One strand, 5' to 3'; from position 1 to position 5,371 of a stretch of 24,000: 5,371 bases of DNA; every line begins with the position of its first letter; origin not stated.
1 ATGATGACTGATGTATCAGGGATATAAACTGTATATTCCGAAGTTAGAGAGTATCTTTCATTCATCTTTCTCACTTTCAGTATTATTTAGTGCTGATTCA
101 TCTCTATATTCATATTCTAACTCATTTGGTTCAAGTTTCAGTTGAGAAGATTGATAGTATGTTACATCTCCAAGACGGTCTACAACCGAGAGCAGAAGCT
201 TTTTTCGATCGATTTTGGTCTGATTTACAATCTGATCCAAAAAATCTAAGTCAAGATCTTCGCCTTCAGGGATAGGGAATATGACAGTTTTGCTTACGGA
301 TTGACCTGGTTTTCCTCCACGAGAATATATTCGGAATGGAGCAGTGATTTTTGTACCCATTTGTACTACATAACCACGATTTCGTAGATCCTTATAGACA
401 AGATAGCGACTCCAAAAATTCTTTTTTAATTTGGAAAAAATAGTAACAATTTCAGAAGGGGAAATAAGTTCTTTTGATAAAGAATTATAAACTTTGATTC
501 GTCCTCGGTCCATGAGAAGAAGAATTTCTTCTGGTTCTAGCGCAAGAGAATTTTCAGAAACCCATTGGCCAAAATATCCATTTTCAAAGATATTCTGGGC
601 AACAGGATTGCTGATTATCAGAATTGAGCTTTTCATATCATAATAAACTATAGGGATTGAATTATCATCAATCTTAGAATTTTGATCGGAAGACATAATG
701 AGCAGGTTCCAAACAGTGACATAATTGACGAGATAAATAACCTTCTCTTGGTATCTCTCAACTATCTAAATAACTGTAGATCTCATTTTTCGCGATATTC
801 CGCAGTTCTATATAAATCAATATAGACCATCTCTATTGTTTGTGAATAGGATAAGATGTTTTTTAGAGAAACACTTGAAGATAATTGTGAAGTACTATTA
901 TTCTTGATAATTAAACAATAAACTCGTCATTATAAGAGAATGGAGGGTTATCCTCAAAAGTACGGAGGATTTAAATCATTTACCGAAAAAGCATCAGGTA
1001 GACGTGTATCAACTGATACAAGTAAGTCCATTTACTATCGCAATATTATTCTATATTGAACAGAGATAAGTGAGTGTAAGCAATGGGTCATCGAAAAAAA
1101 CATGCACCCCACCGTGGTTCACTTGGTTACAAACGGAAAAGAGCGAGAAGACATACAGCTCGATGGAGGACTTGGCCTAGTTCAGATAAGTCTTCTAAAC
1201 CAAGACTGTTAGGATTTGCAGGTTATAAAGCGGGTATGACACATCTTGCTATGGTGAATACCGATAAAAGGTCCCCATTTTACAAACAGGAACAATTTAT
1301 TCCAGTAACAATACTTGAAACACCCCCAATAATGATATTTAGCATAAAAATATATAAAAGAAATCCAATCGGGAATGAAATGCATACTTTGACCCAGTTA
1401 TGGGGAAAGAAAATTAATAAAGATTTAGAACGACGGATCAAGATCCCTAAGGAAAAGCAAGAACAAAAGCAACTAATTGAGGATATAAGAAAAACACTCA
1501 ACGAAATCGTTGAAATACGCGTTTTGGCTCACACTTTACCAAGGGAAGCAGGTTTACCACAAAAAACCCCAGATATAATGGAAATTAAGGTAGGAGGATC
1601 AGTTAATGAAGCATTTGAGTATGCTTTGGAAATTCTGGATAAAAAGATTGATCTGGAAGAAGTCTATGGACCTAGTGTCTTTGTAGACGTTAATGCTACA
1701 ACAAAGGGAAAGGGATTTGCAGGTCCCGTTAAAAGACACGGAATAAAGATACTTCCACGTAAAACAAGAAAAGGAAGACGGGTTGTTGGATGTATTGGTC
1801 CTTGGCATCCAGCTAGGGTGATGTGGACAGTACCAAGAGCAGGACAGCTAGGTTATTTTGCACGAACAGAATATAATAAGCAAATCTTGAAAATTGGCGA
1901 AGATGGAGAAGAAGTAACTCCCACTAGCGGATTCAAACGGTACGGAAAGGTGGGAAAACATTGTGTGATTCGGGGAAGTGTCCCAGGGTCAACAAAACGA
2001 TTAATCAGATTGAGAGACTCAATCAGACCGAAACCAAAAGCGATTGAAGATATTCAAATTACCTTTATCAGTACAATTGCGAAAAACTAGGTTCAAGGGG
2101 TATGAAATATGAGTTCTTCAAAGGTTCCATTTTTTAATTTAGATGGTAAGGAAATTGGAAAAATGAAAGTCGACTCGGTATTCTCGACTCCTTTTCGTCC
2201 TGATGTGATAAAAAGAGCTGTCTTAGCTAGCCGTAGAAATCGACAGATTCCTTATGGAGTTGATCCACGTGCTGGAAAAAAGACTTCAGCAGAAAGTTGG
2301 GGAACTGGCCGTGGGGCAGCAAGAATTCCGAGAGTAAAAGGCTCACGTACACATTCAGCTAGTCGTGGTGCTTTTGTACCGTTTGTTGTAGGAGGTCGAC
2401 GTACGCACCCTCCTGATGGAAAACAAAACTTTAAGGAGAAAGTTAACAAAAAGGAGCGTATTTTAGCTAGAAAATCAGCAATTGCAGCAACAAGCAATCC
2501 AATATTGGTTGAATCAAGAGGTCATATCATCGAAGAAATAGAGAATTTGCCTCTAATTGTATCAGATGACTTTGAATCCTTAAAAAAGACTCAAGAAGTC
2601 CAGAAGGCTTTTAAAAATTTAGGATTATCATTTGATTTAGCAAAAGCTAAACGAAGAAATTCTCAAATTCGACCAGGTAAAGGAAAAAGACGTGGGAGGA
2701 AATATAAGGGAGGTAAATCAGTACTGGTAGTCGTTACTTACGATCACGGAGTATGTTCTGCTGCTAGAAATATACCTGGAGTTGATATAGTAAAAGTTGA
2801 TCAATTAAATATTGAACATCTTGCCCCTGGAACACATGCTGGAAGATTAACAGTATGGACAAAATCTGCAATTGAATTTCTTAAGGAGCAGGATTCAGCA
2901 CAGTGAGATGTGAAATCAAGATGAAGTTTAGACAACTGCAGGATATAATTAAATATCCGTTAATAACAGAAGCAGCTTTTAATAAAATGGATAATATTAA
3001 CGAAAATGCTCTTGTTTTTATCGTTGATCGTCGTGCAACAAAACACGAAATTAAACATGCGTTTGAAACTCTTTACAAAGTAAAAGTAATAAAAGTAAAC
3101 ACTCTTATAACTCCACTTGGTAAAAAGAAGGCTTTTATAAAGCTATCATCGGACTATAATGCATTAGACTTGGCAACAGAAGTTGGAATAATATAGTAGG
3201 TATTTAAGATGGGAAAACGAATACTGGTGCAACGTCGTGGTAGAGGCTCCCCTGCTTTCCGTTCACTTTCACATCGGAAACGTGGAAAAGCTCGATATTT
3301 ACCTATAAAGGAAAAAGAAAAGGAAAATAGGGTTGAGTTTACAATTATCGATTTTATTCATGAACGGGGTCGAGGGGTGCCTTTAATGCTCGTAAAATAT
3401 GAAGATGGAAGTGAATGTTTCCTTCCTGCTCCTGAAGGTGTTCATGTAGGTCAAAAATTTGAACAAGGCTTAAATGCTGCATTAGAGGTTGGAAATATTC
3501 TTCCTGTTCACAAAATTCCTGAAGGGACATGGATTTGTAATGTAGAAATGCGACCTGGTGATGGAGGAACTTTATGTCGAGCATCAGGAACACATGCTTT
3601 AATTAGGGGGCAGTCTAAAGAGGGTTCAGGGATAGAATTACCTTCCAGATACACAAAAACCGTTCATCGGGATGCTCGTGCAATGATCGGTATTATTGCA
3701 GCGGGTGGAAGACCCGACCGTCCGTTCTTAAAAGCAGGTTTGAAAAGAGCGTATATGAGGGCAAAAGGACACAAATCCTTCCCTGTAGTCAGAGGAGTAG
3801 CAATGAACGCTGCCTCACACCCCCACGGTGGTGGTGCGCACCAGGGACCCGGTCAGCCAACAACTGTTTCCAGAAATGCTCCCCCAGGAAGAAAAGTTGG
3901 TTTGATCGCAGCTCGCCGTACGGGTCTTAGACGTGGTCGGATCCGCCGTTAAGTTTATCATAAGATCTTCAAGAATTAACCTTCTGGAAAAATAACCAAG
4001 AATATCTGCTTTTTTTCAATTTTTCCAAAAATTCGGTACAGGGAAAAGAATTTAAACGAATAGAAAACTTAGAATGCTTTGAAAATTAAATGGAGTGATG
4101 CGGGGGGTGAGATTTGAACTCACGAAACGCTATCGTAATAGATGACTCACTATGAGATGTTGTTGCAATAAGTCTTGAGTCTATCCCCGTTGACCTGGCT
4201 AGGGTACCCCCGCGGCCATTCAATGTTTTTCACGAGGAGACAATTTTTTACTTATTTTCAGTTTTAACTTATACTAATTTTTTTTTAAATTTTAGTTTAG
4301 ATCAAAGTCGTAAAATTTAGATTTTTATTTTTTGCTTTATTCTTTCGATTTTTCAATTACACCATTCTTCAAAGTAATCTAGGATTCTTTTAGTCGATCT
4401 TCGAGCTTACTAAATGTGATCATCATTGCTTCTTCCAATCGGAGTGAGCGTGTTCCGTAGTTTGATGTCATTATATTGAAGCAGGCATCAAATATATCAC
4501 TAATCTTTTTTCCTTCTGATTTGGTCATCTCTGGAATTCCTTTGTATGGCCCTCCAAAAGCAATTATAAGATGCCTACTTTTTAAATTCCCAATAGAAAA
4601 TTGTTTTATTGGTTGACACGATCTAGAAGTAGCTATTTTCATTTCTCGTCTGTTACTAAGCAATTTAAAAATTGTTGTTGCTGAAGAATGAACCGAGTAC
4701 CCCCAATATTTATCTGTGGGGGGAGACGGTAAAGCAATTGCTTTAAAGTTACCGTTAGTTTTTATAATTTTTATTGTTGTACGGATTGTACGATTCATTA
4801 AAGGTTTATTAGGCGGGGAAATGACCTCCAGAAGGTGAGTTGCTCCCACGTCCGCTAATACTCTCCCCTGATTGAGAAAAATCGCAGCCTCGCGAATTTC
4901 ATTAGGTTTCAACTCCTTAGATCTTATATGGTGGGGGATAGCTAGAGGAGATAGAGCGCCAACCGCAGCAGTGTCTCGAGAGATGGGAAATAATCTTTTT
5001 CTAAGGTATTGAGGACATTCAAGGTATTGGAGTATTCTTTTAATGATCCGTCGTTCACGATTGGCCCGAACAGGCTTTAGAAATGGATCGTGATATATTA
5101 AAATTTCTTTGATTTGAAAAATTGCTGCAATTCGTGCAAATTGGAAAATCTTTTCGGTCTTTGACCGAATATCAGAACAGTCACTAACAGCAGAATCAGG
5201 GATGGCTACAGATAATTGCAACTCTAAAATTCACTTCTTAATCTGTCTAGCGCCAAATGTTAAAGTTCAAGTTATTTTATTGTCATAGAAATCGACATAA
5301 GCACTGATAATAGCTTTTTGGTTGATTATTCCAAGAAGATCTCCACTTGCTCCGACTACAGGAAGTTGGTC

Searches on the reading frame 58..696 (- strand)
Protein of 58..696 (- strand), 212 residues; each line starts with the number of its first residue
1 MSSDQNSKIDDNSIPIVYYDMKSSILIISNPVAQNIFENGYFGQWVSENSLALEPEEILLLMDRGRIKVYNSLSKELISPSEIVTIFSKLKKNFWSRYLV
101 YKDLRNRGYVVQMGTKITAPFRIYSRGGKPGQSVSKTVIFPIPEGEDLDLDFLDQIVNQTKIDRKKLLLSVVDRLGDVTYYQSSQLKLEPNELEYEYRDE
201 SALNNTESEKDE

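Call 61: search_protein_families(library=pfam, proteins=[window:58-696:-], max_evalue=0.001)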
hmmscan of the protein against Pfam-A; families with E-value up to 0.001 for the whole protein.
window:58-696:- (212 aa): 3 families
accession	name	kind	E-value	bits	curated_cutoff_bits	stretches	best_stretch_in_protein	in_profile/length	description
PF01974.23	tRNA_int_endo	-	5.9e-18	65.2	27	1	94-180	1-85/85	tRNA intron endonuclease, catalytic C-terminal domain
PF02778.19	tRNA_int_endo_N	-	9.1e-09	35.2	21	1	23-82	7-65/67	tRNA intron endonuclease, N-terminal domain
PF09631.16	Sen15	-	0.00012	22.8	22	1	128-185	30-93/101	Sen15 protein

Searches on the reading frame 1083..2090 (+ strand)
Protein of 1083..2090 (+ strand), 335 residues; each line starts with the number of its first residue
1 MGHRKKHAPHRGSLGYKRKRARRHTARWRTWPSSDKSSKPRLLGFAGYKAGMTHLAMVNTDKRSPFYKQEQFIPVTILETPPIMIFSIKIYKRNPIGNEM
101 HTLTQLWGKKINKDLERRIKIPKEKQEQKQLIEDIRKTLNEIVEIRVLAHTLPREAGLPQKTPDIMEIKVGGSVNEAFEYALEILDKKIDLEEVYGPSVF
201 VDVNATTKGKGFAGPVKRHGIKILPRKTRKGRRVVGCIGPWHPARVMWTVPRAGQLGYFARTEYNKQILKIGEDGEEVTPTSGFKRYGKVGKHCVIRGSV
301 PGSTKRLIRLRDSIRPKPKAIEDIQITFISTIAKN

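Call 61: search_protein_families(library=pfam, proteins=[window:1083-2090:+], max_evalue=0.001)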
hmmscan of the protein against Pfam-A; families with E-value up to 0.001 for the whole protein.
window:1083-2090:+ (335 aa): 1 family
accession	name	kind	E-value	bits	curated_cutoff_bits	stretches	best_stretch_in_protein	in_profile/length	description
PF00297.29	Ribosomal_L3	-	3.8e-87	293.1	22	1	1-333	1-366/369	Ribosomal protein L3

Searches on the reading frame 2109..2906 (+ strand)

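Call 61: search_protein_families(library=pfam, proteins=[window:2109-2906:+], max_evalue=0.001)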
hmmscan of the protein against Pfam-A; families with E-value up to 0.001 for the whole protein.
window:2109-2906:+ (265 aa): 1 family
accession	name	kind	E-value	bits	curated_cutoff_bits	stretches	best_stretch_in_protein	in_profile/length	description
PF00573.27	Ribosomal_L4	-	2.2e-43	148.6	25.8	1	21-260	3-189/190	Ribosomal protein L4/L1 family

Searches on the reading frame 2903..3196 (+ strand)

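Call 61: search_protein_families(library=pfam, proteins=[window:2903-3196:+], max_evalue=0.001)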
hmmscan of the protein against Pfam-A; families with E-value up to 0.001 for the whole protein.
window:2903-3196:+ (97 aa): 1 family
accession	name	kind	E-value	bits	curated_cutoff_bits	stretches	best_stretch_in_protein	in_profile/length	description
PF00276.25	Ribosomal_L23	-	2.3e-16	60.4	30.8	1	14-76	1-60/86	Ribosomal protein L23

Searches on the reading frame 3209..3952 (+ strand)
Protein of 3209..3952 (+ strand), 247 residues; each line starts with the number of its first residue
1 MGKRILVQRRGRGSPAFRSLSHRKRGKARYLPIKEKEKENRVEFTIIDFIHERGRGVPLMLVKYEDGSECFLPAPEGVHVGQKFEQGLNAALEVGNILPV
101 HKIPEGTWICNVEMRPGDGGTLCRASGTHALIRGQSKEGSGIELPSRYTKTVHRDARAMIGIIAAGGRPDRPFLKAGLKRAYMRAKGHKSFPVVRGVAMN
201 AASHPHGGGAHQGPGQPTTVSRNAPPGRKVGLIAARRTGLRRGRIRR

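Call 61: search_protein_families(library=pfam, proteins=[window:3209-3952:+], max_evalue=0.001)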
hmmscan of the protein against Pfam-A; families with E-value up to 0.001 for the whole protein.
window:3209-3952:+ (247 aa): 1 family
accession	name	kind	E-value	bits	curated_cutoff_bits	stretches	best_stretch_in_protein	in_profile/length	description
PF03947.24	Ribosomal_L2_C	-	2.3e-38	131.6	33.7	1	94-225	2-121/126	Ribosomal Proteins L2, C-terminal domain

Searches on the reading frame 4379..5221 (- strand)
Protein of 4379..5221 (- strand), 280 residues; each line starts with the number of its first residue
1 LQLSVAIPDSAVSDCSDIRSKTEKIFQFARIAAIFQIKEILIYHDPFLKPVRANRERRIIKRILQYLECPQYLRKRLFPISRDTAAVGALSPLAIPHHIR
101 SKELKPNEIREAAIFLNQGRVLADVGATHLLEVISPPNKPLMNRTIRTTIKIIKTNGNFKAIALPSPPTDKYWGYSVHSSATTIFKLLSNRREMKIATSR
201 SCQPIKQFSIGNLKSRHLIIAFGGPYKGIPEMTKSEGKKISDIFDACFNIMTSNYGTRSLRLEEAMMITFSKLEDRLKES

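Call 61: search_protein_families(library=pfam, proteins=[window:4379-5221:-], max_evalue=0.001)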
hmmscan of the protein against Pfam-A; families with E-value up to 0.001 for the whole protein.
window:4379-5221:- (280 aa): 1 family
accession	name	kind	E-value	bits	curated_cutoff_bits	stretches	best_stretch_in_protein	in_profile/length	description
PF02598.22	Methyltrn_RNA_3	-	3e-49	168.6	27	1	3-273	2-302/302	Putative RNA methyltransferase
